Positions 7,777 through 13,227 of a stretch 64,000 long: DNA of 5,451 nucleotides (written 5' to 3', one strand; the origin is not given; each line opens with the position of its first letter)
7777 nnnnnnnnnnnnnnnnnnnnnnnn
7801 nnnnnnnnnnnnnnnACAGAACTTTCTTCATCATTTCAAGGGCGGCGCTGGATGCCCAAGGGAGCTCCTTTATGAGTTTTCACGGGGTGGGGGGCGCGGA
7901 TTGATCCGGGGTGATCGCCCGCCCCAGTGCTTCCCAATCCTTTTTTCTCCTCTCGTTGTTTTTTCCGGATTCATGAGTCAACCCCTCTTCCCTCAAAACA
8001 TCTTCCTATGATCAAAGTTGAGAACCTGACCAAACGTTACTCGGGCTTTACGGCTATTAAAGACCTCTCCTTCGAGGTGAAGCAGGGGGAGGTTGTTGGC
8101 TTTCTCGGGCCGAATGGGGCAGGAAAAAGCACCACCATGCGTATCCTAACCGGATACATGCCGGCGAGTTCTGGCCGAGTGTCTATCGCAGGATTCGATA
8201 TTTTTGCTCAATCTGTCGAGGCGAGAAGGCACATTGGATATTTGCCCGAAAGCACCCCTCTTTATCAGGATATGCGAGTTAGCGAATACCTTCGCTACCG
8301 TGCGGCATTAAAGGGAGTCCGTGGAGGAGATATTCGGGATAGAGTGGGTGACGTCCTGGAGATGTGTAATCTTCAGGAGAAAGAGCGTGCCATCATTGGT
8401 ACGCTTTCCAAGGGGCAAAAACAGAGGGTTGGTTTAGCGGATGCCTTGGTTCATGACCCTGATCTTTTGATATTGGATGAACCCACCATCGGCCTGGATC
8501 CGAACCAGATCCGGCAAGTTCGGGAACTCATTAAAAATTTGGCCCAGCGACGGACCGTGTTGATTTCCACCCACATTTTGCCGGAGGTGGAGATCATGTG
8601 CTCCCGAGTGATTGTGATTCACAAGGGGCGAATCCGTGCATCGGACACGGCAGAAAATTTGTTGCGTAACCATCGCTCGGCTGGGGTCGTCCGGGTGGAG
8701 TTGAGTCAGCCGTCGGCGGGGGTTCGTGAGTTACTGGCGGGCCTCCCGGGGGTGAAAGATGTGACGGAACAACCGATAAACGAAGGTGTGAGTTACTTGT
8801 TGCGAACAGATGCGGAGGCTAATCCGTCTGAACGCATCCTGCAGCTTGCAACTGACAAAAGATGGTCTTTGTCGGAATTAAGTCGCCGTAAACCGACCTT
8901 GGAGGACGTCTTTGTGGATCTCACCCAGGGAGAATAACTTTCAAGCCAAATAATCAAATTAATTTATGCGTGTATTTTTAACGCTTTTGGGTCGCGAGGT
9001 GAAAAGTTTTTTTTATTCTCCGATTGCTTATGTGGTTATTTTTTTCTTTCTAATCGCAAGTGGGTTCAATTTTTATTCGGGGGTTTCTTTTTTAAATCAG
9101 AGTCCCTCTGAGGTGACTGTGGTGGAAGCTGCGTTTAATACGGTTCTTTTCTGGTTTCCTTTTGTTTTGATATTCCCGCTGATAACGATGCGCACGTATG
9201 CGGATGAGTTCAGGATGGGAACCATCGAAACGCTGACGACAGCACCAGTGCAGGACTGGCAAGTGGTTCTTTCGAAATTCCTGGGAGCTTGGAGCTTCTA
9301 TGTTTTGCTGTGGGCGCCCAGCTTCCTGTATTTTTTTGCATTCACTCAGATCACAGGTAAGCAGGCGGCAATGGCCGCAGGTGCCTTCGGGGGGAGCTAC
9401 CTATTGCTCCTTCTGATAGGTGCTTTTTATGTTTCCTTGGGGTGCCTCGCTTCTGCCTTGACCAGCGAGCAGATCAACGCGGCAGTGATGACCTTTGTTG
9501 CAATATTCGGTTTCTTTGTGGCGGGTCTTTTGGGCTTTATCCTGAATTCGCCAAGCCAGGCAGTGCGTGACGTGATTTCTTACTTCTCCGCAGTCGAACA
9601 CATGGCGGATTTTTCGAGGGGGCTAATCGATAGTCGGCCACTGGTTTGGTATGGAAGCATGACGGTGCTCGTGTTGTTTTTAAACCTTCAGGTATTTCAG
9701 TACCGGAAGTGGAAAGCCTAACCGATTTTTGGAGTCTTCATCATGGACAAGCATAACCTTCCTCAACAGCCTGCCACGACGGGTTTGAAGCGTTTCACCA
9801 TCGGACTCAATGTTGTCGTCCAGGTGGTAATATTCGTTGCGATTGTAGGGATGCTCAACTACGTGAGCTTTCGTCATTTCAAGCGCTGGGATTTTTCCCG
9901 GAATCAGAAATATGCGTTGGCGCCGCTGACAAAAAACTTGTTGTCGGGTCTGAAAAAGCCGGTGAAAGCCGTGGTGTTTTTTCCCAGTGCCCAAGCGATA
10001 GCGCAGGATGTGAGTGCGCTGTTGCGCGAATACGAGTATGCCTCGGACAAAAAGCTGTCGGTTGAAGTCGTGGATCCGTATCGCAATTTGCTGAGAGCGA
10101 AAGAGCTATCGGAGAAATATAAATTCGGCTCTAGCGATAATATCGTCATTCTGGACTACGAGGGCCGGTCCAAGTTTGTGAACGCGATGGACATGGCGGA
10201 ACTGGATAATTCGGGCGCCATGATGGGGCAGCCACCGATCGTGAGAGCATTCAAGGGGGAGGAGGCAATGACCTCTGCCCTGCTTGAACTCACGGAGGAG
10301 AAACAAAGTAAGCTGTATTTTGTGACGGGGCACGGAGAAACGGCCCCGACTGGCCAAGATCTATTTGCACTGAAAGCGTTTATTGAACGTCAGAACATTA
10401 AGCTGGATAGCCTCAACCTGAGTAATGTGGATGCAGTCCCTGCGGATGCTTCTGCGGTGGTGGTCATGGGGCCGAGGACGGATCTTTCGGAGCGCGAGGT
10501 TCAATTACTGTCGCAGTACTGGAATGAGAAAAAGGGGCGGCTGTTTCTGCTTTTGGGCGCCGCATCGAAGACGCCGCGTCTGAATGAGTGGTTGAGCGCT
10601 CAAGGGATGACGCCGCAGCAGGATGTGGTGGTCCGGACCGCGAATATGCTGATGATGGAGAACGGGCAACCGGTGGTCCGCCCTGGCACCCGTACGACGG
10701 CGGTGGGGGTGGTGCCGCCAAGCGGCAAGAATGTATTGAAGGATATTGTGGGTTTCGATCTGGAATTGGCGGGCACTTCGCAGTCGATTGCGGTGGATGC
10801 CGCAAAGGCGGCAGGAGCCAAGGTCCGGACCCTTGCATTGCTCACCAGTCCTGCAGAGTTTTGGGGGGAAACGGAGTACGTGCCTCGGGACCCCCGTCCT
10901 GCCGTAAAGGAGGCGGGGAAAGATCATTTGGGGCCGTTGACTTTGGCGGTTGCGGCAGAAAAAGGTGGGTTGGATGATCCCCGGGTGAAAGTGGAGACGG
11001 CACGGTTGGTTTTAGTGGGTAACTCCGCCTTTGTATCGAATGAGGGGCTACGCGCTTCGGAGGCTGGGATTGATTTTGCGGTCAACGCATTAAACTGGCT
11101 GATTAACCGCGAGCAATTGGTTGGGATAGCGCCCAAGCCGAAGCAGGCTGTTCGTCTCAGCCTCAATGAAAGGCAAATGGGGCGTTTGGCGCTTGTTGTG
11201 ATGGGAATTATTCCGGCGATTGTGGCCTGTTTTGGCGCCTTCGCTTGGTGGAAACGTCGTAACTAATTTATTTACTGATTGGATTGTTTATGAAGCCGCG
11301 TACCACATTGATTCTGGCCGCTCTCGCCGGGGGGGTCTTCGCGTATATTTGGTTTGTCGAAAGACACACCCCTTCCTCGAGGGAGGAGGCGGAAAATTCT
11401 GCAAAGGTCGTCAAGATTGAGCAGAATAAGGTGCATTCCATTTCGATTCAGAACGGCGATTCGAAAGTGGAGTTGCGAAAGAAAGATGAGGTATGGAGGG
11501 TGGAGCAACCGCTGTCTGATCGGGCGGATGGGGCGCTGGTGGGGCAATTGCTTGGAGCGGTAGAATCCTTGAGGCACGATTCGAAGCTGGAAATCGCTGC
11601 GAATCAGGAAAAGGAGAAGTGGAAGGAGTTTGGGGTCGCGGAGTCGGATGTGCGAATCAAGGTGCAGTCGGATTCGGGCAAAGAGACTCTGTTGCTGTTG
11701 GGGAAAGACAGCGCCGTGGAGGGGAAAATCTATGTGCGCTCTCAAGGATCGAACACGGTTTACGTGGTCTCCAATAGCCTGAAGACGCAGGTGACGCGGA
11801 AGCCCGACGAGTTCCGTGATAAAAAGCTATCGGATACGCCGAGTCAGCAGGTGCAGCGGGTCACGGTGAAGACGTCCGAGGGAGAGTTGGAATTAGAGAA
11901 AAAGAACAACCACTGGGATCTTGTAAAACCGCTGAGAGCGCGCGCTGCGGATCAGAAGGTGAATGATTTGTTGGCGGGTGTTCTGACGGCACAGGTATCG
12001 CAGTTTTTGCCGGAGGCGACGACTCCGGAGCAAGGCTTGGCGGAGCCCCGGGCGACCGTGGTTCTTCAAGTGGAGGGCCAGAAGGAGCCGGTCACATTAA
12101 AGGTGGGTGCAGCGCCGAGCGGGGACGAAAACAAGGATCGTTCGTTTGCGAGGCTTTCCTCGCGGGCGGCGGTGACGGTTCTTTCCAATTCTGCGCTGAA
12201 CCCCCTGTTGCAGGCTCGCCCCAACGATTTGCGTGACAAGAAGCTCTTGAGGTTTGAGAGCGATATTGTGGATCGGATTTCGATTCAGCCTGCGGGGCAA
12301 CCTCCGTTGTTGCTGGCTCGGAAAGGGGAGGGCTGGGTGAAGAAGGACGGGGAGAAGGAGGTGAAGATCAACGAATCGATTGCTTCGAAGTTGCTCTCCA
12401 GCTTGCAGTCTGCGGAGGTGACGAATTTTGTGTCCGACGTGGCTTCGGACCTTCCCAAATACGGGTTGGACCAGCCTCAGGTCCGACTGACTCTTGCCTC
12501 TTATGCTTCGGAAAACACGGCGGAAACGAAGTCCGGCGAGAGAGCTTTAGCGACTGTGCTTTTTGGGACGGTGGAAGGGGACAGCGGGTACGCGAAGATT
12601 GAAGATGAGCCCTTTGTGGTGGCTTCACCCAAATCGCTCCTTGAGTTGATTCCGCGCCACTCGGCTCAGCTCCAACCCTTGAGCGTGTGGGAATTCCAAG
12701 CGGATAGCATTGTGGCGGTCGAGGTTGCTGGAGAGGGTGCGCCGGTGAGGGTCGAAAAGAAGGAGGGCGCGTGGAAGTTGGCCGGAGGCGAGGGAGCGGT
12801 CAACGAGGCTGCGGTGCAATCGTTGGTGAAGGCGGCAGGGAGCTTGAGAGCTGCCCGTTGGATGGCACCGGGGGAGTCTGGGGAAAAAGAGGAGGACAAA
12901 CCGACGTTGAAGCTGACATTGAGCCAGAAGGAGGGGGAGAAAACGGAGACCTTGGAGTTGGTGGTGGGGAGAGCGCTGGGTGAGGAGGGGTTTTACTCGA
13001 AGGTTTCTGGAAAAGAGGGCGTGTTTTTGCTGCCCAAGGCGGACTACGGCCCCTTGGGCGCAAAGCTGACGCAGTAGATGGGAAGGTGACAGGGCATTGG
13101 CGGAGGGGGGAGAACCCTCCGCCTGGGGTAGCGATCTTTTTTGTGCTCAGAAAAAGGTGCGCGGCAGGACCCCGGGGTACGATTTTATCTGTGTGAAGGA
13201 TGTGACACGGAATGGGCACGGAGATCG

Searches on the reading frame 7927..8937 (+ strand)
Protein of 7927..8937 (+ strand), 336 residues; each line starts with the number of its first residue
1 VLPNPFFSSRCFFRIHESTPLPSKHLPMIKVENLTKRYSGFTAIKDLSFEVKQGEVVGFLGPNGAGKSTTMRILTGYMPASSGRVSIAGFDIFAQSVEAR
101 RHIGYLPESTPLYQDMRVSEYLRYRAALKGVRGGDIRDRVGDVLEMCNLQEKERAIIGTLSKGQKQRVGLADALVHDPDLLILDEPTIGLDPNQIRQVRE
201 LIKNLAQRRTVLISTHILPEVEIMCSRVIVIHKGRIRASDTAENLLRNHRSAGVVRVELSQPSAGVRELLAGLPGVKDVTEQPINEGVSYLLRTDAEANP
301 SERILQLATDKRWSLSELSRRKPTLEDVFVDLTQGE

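Call 90: search_protein_families(library=pfam, proteins=[window:7927-8937:+], max_evalue=0.00001)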
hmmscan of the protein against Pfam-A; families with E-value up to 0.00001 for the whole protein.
window:7927-8937:+ (336 aa): 3 families
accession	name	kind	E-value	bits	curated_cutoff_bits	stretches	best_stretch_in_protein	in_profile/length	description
PF00005.33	ABC_tran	-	7.5e-32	111.2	25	1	45-187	2-136/137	ABC transporter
PF13304.12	AAA_21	-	1.2e-14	55.5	27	1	159-217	237-299/304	AAA domain, putative AbiEii toxin, Type IV TA system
PF13732.12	DrrA1-3_C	-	3.7e-06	28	27.4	1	251-332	11-80/81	ATP-binding protein DrrA1-3-like, C-terminal domain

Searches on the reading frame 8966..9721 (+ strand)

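Call 90: search_protein_families(library=pfam, proteins=[window:8966-9721:+], max_evalue=0.00001)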
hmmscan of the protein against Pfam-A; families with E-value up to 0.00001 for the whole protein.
window:8966-9721:+ (251 aa): 3 families
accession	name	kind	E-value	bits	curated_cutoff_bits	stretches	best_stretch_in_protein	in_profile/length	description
PF12698.13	ABC2_membrane_3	-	5.4e-13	49.2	31.6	1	59-208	166-307/347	ABC-2 family transporter protein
PF12730.13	ABC2_membrane_4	-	3.4e-07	30.9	27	1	23-181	22-177/179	ABC-2 family transporter protein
PF12679.13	ABC2_membrane_2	-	7.7e-06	25.8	27.2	0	61-191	73-205/283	ABC-2 family transporter protein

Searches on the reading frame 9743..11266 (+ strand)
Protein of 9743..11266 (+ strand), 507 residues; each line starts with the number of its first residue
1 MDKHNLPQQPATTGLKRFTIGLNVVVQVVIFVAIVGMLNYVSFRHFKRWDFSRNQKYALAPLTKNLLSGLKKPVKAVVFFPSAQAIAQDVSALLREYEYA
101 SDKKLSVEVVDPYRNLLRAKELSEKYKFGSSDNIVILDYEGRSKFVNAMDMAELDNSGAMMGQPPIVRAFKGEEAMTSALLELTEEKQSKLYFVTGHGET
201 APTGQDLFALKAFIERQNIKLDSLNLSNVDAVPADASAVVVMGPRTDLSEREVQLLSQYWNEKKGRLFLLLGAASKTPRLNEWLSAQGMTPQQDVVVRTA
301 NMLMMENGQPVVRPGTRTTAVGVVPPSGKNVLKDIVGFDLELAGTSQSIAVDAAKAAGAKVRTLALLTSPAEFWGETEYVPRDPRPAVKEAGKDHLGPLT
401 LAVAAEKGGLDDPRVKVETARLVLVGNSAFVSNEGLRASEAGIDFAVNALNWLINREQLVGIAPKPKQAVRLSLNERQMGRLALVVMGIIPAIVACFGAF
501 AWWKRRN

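Call 90: search_protein_families(library=pfam, proteins=[window:9743-11266:+], max_evalue=0.00001)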
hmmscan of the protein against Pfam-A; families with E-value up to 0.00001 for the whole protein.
window:9743-11266:+ (507 aa): 2 families
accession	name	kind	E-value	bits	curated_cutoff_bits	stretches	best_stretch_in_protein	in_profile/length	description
PF09822.16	ABC_transp_aux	-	9.8e-12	45.1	34.7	1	190-444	3-272/288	ABC-type uncharacterized transport system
PF23357.1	DUF7088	-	1e-10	42.1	27.8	1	54-126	2-78/105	Domain of unknown function (DUF7088)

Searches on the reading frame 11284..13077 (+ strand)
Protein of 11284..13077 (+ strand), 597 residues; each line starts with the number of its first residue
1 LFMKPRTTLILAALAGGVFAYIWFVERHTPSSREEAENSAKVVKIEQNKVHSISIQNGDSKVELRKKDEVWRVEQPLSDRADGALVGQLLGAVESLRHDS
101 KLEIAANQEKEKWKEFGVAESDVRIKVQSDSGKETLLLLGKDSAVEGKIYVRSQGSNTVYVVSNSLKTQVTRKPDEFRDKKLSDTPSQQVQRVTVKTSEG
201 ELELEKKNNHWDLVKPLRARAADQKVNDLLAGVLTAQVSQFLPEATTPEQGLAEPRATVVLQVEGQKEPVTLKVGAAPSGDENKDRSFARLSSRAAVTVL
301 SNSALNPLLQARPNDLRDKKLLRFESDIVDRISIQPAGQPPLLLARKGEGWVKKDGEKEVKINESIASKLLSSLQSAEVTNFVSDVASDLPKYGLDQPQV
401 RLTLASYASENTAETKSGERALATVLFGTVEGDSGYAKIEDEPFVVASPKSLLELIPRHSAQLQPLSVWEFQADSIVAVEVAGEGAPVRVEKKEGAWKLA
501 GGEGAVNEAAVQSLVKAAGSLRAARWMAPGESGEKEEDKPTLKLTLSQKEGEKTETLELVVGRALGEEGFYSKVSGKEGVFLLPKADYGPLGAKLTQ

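Call 42: search_protein_families(library=pfam, proteins=[window:11284-13077:+], max_evalue=0.00001)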
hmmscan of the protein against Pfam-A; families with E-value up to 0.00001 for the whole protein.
window:11284-13077:+ (597 aa): 1 family
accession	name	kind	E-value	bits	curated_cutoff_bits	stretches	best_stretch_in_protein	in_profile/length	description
PF14238.11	DUF4340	-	1.1e-63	215.1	25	3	211-398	1-183/183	Domain of unknown function (DUF4340)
